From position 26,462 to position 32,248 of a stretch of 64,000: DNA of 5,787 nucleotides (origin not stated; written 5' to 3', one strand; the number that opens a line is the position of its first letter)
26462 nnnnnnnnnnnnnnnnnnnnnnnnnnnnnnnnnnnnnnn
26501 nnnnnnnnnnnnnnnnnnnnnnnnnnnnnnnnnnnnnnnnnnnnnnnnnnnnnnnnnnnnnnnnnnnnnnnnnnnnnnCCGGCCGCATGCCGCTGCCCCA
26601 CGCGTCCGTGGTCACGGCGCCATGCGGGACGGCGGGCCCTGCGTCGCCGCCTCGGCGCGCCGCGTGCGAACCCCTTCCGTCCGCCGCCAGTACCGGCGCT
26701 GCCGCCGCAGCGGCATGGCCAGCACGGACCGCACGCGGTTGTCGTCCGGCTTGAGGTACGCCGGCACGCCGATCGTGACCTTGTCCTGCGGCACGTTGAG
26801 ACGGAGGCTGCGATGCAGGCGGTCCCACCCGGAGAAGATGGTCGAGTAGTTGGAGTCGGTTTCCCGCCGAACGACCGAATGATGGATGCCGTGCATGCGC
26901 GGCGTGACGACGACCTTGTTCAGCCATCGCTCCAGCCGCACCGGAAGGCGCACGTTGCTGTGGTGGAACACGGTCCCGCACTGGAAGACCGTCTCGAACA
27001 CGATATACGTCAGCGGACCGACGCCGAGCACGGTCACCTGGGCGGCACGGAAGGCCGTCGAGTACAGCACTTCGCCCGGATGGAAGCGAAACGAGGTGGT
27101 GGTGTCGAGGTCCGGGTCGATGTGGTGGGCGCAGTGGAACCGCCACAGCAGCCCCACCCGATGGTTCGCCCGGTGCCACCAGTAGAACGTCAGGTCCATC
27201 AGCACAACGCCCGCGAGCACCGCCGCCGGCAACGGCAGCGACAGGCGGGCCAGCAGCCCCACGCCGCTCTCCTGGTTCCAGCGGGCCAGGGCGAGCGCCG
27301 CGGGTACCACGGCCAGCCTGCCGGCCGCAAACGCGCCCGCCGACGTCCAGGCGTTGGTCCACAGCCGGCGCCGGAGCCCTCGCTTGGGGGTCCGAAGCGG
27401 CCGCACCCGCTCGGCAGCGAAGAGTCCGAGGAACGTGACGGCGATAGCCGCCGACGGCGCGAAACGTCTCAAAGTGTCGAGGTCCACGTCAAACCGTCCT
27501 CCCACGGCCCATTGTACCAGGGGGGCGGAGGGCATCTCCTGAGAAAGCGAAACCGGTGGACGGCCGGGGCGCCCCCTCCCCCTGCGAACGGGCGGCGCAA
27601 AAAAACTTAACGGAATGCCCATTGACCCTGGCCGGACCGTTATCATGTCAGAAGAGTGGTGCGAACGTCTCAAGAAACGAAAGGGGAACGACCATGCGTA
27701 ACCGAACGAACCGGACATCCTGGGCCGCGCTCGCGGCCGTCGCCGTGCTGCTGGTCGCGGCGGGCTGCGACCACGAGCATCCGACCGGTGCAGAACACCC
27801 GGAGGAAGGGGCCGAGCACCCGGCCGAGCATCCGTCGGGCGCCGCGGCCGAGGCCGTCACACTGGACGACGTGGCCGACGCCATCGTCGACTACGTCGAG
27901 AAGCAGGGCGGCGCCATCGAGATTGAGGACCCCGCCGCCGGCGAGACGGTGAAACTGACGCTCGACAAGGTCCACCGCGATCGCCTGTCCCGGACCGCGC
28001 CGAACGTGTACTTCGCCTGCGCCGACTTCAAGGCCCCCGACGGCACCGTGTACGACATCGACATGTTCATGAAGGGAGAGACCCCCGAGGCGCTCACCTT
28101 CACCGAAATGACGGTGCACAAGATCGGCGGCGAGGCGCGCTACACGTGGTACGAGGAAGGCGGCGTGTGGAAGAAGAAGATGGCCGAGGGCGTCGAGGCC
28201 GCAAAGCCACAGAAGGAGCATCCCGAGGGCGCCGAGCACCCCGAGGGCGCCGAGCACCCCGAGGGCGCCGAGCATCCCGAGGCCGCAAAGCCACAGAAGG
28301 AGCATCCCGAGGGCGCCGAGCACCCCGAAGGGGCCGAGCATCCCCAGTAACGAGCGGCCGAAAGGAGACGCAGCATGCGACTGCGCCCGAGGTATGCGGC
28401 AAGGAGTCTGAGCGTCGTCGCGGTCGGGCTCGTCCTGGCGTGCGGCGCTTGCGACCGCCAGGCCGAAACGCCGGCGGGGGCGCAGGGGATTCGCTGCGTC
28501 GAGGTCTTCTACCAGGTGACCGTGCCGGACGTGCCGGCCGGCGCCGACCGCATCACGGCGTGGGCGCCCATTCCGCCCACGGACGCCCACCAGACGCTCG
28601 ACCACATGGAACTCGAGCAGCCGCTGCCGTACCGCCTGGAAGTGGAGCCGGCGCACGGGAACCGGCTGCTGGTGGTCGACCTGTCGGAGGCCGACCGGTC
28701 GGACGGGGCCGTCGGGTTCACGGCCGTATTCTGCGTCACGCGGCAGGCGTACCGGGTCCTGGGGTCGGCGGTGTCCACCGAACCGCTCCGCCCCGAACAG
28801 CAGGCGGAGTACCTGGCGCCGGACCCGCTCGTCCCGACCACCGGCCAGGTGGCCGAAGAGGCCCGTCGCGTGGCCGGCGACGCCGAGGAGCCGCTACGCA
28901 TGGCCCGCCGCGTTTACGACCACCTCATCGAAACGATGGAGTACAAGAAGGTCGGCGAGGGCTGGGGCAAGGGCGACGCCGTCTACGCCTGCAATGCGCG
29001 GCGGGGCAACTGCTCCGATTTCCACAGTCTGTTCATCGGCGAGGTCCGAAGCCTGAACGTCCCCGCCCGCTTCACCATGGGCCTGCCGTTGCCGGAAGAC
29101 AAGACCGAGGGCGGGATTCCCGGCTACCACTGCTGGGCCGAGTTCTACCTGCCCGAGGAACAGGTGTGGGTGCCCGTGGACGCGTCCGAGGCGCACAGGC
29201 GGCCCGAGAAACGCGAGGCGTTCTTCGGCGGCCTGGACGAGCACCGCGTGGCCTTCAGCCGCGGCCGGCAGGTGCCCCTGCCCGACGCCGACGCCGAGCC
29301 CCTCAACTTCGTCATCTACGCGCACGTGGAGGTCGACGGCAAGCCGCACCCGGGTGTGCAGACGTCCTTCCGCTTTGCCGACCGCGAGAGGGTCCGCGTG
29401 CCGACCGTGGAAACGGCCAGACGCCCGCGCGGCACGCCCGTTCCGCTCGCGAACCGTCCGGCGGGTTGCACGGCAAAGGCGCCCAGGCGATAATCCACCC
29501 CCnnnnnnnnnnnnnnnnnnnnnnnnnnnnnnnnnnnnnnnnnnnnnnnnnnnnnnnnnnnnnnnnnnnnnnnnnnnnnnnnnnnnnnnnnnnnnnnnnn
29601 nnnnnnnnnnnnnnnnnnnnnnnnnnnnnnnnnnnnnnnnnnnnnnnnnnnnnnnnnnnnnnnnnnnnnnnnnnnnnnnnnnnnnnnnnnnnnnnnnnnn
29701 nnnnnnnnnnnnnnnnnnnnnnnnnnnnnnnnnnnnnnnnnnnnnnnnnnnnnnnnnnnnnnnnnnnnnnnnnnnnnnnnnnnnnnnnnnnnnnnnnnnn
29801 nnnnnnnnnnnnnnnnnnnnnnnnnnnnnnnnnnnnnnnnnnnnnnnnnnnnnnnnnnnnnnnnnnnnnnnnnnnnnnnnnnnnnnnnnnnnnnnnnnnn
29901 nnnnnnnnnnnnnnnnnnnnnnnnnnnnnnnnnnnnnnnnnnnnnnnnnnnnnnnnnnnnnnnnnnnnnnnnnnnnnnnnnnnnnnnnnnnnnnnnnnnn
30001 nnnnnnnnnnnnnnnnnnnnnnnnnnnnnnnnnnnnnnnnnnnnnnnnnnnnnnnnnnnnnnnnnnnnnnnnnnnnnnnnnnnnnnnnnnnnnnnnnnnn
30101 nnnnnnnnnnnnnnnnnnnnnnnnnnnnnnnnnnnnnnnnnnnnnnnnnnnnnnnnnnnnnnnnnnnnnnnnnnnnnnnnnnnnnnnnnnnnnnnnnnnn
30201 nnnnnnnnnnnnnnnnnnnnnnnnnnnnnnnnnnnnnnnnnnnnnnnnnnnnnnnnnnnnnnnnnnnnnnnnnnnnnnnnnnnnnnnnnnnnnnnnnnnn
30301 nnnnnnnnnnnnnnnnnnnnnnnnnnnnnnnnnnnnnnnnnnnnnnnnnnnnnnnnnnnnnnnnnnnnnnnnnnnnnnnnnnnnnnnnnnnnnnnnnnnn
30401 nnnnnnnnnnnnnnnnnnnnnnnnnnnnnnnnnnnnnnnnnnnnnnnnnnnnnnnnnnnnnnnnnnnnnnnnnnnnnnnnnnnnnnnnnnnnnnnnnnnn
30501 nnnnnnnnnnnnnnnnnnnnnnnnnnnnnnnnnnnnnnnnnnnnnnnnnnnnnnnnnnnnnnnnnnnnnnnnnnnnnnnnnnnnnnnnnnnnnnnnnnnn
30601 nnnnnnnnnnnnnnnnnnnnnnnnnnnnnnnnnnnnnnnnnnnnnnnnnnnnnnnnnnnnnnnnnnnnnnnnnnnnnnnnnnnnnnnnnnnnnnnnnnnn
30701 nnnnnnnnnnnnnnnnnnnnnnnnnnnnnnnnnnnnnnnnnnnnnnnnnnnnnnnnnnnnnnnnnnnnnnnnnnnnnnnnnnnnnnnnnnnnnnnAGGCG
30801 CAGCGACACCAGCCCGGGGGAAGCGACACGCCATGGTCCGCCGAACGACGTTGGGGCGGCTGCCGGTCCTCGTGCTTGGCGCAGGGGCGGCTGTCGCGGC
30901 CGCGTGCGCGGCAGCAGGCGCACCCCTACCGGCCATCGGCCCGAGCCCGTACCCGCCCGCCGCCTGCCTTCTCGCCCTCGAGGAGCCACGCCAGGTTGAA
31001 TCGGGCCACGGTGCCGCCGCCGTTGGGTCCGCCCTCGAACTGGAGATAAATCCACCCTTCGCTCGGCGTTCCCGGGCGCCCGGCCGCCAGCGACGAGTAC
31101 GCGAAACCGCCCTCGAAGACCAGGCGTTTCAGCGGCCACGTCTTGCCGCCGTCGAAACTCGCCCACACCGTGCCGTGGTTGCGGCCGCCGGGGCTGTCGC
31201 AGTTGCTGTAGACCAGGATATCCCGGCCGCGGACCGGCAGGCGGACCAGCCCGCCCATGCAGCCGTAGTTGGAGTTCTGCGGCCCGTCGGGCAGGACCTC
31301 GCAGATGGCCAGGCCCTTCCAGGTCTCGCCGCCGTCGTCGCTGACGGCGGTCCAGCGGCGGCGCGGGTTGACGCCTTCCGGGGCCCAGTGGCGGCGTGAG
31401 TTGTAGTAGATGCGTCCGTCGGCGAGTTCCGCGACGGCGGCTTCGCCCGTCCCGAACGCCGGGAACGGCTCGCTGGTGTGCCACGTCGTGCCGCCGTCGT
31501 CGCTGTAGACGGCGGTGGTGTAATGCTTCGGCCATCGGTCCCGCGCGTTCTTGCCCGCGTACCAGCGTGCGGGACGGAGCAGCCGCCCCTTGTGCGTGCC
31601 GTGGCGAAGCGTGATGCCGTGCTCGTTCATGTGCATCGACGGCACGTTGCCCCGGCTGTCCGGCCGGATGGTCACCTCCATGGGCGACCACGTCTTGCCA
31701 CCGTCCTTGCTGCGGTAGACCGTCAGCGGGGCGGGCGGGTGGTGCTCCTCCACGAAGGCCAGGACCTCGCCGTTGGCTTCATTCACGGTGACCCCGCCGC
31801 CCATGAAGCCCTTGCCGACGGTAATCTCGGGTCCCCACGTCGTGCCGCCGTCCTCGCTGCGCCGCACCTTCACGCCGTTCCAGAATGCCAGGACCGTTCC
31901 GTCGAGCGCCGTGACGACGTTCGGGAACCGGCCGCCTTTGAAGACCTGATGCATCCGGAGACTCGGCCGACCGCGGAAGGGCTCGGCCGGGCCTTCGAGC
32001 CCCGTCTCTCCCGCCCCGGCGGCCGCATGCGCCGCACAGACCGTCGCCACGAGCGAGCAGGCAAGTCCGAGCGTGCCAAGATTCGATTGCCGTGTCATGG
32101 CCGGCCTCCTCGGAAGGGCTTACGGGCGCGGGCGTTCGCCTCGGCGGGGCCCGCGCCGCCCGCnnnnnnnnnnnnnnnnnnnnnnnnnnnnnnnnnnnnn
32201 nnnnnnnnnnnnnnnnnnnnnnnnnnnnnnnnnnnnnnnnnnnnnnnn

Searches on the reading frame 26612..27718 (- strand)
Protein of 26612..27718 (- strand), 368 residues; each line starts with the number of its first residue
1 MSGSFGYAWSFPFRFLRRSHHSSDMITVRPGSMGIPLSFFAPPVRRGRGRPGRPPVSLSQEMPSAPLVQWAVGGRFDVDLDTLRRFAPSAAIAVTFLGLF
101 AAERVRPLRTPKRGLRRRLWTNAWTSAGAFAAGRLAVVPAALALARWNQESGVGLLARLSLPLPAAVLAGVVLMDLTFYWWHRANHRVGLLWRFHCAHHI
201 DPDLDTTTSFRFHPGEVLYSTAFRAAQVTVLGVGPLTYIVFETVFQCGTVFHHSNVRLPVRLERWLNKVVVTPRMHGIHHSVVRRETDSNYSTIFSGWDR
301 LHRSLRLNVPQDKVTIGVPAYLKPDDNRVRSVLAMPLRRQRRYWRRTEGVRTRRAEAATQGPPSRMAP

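Call 90: search_protein_families(library=pfam, proteins=[window:26612-27718:-], max_evalue=0.00001)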
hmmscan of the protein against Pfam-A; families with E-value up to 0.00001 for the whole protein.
window:26612-27718:- (368 aa): 1 family
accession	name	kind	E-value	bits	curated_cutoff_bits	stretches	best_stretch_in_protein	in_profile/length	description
PF04116.19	FA_hydroxylase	-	5.9e-27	95.1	31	1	168-303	2-131/132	Fatty acid hydroxylase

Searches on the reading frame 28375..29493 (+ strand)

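Call 90: search_protein_families(library=pfam, proteins=[window:28375-29493:+], max_evalue=0.00001)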
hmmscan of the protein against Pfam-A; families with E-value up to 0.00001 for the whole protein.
window:28375-29493:+ (372 aa): 1 family
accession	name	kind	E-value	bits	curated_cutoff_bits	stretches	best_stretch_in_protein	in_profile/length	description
PF01841.26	Transglut_core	-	1.2e-22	80.6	23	1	163-270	4-108/108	Transglutaminase-like superfamily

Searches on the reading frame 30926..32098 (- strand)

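Call 90: search_protein_families(library=pfam, proteins=[window:30926-32098:-], max_evalue=0.00001)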
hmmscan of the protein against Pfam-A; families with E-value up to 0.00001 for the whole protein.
window:30926-32098:- (390 aa): 3 families
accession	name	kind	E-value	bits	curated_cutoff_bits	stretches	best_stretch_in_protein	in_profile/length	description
PF13088.12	BNR_2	-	2e-18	67.2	31.4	1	76-341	18-271/277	BNR repeat-like domain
PF02012.26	BNR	-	2e-11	42.5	27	0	128-139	1-12/12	BNR/Asp-box repeat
PF15902.12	Sortilin-Vps10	-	3.3e-08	33.2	33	1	77-208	2-111/446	Sortilin, neurotensin receptor 3,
